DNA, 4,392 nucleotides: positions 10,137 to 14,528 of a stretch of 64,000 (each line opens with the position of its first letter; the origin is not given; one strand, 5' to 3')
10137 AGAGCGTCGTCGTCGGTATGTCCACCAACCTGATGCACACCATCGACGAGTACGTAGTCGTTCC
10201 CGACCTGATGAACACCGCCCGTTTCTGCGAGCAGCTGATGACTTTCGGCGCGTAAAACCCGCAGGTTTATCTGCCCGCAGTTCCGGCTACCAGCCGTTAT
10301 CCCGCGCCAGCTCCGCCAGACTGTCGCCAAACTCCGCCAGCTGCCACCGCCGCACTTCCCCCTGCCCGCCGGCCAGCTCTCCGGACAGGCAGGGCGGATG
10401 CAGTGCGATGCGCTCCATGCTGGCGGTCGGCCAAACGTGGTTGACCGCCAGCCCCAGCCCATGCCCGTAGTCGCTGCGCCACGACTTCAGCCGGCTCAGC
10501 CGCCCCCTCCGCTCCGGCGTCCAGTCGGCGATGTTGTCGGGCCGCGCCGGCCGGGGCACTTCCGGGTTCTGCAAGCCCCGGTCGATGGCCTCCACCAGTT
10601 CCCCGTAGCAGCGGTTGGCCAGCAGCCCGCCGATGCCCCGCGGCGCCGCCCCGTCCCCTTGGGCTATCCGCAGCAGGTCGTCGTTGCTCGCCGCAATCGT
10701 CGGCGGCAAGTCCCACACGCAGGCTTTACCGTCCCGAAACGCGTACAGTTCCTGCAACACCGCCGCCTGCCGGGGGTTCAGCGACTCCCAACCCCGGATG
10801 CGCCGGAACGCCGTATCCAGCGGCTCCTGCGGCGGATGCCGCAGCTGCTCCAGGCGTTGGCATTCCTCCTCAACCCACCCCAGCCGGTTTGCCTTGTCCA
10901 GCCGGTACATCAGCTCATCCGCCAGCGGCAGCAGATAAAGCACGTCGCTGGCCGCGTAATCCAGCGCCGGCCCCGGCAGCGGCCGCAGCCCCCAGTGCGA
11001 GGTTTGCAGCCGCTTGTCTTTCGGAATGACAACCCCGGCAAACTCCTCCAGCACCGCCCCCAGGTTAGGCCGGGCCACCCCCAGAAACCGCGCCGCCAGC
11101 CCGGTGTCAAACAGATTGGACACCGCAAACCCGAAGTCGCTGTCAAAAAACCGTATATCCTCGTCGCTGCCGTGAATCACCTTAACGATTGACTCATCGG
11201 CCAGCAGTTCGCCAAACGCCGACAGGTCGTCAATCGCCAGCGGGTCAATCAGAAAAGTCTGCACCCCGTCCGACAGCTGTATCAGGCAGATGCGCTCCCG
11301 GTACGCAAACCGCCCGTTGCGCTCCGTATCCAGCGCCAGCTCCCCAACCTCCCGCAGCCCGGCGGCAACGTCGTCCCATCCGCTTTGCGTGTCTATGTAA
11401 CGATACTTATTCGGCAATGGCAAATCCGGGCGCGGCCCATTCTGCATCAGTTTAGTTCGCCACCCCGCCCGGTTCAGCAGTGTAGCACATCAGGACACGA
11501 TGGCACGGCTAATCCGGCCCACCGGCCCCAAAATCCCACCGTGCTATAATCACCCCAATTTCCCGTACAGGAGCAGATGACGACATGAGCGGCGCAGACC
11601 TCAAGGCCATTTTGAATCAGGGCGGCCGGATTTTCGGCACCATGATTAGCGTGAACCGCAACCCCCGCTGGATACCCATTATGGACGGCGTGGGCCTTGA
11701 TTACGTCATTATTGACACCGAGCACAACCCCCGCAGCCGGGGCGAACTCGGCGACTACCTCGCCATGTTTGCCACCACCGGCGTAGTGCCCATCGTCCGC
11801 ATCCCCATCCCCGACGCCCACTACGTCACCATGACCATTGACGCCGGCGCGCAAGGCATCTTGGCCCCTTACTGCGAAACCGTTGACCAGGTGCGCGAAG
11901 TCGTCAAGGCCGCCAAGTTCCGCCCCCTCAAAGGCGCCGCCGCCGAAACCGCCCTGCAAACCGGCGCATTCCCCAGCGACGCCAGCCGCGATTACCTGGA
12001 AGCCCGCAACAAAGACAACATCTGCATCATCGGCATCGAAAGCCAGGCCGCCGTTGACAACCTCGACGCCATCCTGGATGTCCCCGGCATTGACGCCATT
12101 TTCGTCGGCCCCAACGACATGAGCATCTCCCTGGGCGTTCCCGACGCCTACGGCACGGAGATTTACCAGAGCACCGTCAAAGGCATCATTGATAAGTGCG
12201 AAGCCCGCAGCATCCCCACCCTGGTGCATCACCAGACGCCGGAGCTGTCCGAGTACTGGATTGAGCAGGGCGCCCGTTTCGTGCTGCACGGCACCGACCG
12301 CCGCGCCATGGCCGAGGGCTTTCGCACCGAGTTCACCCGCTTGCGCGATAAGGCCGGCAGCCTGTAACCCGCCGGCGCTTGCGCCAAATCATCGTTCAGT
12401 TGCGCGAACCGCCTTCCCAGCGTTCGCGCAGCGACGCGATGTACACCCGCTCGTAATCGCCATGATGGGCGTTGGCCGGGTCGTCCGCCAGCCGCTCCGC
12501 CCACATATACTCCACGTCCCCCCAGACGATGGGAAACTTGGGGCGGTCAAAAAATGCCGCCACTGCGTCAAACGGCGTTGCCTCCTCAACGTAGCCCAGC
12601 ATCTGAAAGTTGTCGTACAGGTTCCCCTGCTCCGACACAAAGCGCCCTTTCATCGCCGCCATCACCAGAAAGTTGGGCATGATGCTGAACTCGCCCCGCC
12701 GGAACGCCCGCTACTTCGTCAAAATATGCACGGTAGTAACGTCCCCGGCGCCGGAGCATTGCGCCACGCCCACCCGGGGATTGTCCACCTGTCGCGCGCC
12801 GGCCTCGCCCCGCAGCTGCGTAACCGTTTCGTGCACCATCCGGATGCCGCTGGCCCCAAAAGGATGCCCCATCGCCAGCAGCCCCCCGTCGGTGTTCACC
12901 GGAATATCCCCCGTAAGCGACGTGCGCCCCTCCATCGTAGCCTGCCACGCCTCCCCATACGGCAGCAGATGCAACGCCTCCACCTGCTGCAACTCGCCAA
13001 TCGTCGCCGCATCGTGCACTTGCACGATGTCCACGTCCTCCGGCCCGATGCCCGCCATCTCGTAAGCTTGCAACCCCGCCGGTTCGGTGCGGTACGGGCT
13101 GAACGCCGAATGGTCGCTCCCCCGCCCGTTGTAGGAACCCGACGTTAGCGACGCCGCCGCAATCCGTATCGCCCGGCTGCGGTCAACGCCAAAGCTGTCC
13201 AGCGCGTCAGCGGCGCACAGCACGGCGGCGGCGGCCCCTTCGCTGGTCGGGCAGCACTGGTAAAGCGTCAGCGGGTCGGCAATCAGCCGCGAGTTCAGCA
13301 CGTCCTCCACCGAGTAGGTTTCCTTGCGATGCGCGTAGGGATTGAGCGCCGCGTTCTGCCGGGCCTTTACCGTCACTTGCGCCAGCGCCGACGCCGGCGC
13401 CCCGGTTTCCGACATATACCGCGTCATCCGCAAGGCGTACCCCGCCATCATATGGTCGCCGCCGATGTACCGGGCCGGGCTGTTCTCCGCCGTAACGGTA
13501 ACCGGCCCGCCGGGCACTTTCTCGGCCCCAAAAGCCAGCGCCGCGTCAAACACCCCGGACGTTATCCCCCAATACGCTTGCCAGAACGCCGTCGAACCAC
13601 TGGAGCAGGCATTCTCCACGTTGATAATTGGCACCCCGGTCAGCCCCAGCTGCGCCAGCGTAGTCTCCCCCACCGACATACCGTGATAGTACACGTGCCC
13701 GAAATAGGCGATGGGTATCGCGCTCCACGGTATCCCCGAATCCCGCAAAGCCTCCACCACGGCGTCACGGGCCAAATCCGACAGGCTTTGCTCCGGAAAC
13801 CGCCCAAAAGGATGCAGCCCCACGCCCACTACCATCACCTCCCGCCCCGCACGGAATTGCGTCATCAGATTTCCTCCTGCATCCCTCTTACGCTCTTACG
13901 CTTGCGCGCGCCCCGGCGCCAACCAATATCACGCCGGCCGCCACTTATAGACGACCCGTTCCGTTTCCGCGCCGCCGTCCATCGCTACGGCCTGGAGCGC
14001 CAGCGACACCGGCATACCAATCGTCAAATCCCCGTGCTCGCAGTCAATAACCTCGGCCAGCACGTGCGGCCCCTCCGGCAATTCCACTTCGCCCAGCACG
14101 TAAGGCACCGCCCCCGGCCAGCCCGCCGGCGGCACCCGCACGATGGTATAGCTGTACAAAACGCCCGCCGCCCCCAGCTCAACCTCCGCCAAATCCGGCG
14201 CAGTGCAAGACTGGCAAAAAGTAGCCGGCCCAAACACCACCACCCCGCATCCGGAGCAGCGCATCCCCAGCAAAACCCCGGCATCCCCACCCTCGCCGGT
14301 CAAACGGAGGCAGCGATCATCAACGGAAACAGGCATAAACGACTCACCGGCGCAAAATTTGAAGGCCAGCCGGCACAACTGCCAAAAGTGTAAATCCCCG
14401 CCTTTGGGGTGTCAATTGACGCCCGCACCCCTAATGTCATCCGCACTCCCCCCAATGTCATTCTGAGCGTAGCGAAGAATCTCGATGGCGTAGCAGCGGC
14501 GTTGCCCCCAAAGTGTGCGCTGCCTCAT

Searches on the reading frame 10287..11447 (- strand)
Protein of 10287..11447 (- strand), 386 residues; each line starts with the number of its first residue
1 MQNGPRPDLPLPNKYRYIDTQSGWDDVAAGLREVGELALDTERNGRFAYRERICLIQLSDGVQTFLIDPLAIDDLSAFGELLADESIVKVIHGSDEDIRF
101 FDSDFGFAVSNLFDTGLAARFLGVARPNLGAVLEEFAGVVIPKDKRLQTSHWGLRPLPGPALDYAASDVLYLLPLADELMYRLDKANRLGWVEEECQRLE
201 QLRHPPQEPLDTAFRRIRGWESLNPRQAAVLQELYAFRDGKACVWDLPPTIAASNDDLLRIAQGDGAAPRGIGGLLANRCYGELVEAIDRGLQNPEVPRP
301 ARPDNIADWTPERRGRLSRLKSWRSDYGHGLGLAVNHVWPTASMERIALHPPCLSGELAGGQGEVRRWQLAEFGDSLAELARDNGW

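Call 36: search_protein_families(library=ncbifam, proteins=[window:10287-11447:-], max_evalue=0.00001)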
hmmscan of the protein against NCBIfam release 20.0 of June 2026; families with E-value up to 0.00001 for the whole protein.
window:10287-11447:- (386 aa): 4 families
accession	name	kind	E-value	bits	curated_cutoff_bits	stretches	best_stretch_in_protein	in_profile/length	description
TIGR01388.1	rnd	equivalog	2e-50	172.1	298.95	1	18-348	2-334/363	ribonuclease D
NF008089.0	PRK10829.1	equivalog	1.9e-41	142.3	516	1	14-262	2-248/375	ribonuclease D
NF011539.0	PRK14975.1-3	equivalog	3.3e-17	62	640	1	14-190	46-226/628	bifunctional 3'-5' exonuclease/DNA polymerase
NF011540.0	PRK14975.1-4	equivalog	2.5e-15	56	601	1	14-186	2-167/576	bifunctional 3'-5' exonuclease/DNA polymerase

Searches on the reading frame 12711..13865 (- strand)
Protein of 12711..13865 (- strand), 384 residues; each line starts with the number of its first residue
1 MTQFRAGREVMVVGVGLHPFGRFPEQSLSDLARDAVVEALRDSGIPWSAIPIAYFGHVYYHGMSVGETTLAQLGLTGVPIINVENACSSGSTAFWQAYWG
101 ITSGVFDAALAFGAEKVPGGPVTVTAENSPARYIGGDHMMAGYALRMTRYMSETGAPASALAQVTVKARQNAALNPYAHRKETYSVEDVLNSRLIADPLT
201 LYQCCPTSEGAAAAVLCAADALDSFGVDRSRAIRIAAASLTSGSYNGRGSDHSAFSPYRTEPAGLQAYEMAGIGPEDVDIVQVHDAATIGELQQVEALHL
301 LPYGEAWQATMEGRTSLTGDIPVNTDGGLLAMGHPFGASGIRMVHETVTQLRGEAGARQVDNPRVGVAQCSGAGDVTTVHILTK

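Call 36: search_protein_families(library=ncbifam, proteins=[window:12711-13865:-], max_evalue=0.00001)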
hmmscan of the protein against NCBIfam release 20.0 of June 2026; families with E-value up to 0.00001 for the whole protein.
window:12711-13865:- (384 aa): 35 families (the best 25 are shown)
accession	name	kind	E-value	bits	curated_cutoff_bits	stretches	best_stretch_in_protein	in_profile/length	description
NF004720.0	PRK06064.1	subfamily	6.1e-86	288.6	420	1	8-383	2-386/389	thiolase domain-containing protein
NF006102.0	PRK08256.1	subfamily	7.6e-83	278.8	436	1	8-382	3-390/394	lipid-transfer protein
NF053628.1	BnzsclthlBbsBGT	equivalog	7.1e-79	265.4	750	1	7-380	4-377/389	benzoylsuccinyl-CoA thiolase subunit BbsB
NF004810.0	PRK06157.1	equivalog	2.4e-76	257.5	403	1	8-381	7-394/400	acetyl-CoA acetyltransferase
NF053570.1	AcCoTHIOL_METTL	equivalog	9.4e-72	242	600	1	8-383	2-382/385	acetyl-CoA acetyltransferase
NF004715.0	PRK06059.1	equivalog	7.2e-68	229.4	424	1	8-373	4-388/399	lipid-transfer protein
NF009228.0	PRK12578.1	subfamily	4.6e-64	216.4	485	1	8-382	3-385/387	thiolase domain-containing protein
NF005704.0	PRK07516.1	subfamily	1.4e-55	188.8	412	1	9-374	3-376/389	thiolase domain-containing protein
NF004811.0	PRK06158.1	subfamily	4.3e-51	174.1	421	1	4-372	5-367/384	acetyl-CoA acetyltransferase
NF006180.0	PRK08313.1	subfamily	1.4e-50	172.3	514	1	8-374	4-373/389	thiolase domain-containing protein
NF004982.0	PRK06365.1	equivalog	4.6e-47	161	695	2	6-236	14-251/430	thiolase domain-containing protein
NF004721.0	PRK06065.1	equivalog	1.2e-41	142.9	455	1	5-373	7-381/393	thiolase domain-containing protein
NF006010.0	PRK08142.1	subfamily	8.9e-41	139.9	462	1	10-373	7-372/388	thiolase domain-containing protein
NF005892.0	PRK07855.1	subfamily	5.1e-37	127.6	469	1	10-372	8-379/390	lipid-transfer protein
NF004936.0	PRK06289.1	equivalog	1e-36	126.7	375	1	25-380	23-398/405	acetyl-CoA acetyltransferase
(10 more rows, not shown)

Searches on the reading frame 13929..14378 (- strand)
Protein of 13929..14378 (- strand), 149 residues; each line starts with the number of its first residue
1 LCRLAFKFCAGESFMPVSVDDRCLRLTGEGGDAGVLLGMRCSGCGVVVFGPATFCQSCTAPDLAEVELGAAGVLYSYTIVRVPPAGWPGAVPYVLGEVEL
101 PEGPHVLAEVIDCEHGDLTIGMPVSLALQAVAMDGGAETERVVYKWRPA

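Call 36: search_protein_families(library=ncbifam, proteins=[window:13929-14378:-], max_evalue=0.00001)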
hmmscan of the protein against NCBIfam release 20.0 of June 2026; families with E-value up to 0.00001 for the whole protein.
window:13929-14378:- (149 aa): 1 family
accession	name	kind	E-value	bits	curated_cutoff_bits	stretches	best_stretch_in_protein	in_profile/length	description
NF053627.1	BnzsclthlBbsAGT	equivalog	8.8e-12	45.2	250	1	29-134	29-131/145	benzoylsuccinyl-CoA thiolase subunit BbsA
